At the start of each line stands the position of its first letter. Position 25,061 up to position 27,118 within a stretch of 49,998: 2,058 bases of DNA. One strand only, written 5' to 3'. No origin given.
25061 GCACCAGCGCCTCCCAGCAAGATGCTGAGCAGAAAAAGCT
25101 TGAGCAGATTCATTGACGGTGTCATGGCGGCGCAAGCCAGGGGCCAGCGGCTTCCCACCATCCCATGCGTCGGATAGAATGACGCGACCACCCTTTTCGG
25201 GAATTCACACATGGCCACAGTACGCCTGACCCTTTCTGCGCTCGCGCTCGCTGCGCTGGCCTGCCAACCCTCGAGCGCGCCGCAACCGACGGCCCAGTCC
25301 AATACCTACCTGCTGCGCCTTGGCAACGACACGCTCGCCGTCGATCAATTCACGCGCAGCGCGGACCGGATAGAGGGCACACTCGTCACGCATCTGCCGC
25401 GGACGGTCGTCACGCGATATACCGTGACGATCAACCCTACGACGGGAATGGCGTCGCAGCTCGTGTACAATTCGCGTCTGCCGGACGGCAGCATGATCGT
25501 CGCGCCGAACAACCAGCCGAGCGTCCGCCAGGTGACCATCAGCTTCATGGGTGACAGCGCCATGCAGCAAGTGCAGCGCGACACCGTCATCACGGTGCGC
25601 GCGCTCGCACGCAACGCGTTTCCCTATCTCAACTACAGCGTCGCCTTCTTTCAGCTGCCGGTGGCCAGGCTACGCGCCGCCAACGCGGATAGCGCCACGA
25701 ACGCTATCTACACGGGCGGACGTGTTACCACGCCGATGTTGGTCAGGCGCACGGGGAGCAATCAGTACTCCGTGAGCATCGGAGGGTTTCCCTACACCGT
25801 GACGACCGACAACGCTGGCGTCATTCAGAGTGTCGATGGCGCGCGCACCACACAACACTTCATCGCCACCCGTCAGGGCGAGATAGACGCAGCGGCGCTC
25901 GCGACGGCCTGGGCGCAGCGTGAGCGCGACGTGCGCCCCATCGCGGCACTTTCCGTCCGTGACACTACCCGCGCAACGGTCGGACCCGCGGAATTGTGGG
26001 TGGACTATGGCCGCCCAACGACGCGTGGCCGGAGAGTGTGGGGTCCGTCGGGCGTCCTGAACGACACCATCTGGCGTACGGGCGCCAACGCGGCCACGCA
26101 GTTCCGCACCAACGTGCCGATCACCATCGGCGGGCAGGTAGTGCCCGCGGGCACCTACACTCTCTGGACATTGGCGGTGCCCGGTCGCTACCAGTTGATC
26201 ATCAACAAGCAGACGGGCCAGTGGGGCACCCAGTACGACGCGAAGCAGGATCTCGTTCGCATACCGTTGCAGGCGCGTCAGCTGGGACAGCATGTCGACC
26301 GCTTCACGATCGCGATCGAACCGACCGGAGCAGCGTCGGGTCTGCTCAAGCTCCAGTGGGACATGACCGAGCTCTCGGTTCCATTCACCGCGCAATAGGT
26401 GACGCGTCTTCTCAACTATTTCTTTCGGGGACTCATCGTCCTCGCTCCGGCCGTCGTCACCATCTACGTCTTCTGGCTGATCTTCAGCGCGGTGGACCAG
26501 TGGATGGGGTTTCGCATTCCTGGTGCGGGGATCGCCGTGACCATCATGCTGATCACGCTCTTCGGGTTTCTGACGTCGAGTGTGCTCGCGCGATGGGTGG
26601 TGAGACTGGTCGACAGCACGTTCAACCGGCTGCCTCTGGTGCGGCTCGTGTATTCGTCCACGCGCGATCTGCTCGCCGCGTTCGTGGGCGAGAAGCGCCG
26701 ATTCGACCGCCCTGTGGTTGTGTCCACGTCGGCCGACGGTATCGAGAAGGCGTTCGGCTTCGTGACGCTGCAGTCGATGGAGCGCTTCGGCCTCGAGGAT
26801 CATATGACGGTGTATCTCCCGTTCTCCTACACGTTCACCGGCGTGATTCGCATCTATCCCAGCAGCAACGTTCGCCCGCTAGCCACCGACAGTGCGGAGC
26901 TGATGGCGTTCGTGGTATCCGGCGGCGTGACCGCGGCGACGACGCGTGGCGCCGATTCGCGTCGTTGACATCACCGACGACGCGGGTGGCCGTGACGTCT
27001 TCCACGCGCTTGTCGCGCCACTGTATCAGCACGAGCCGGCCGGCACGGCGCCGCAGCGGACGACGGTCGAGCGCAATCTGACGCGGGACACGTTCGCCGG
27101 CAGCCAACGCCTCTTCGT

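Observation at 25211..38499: Two convergent, translationally coupled operons mixing isoprenoid, acyl-activating and head-group enzymes: candidate uncharacterised lipid or surface-metabolite pathway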

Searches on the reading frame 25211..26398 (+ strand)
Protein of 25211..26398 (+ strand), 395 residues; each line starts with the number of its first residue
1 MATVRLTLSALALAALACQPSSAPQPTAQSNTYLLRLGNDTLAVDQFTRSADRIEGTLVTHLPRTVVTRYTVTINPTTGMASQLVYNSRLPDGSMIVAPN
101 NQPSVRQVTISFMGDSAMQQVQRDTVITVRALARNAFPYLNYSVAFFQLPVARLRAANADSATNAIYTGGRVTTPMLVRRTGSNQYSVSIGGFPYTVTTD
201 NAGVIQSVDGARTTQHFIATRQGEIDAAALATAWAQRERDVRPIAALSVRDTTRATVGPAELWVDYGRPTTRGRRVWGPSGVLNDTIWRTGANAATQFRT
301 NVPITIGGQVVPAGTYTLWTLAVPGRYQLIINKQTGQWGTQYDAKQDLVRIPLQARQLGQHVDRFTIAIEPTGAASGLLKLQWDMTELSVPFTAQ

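Call 3: search_protein_families(library=pfam, proteins=[window:25211-26398:+], max_evalue=0.01)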
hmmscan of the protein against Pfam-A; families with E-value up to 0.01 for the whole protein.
window:25211-26398:+ (395 aa): 1 family
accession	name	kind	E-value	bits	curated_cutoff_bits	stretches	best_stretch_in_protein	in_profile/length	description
PF11138.13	DUF2911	-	6.6e-40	136.7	27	1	250-392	3-145/145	Protein of unknown function (DUF2911)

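Call 4: search_protein_families(library=ncbifam, proteins=[window:25211-26398:+], max_evalue=0.01)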
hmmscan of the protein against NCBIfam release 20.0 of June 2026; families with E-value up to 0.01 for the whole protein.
window:25211-26398:+ (395 aa): 0 families

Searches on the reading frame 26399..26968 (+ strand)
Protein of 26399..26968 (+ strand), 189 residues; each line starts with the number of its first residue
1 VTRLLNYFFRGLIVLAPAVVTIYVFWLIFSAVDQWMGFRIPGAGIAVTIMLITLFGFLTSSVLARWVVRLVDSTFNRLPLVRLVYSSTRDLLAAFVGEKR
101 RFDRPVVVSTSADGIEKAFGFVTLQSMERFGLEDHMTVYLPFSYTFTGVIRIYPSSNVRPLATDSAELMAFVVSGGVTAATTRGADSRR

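Call 3: search_protein_families(library=pfam, proteins=[window:26399-26968:+], max_evalue=0.01)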
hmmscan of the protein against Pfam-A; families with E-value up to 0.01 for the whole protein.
window:26399-26968:+ (189 aa): 2 families
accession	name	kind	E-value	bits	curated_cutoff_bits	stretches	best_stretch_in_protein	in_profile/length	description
PF04367.18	DUF502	-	2.4e-23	82.5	23.8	1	47-148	2-107/107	Protein of unknown function (DUF502)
PF19545.4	DUF6069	-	0.0032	18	27.2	1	10-93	9-97/129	Family of unknown function (DUF6069)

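Call 4: search_protein_families(library=ncbifam, proteins=[window:26399-26968:+], max_evalue=0.01)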
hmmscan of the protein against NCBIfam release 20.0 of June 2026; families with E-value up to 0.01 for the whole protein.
window:26399-26968:+ (189 aa): 0 families
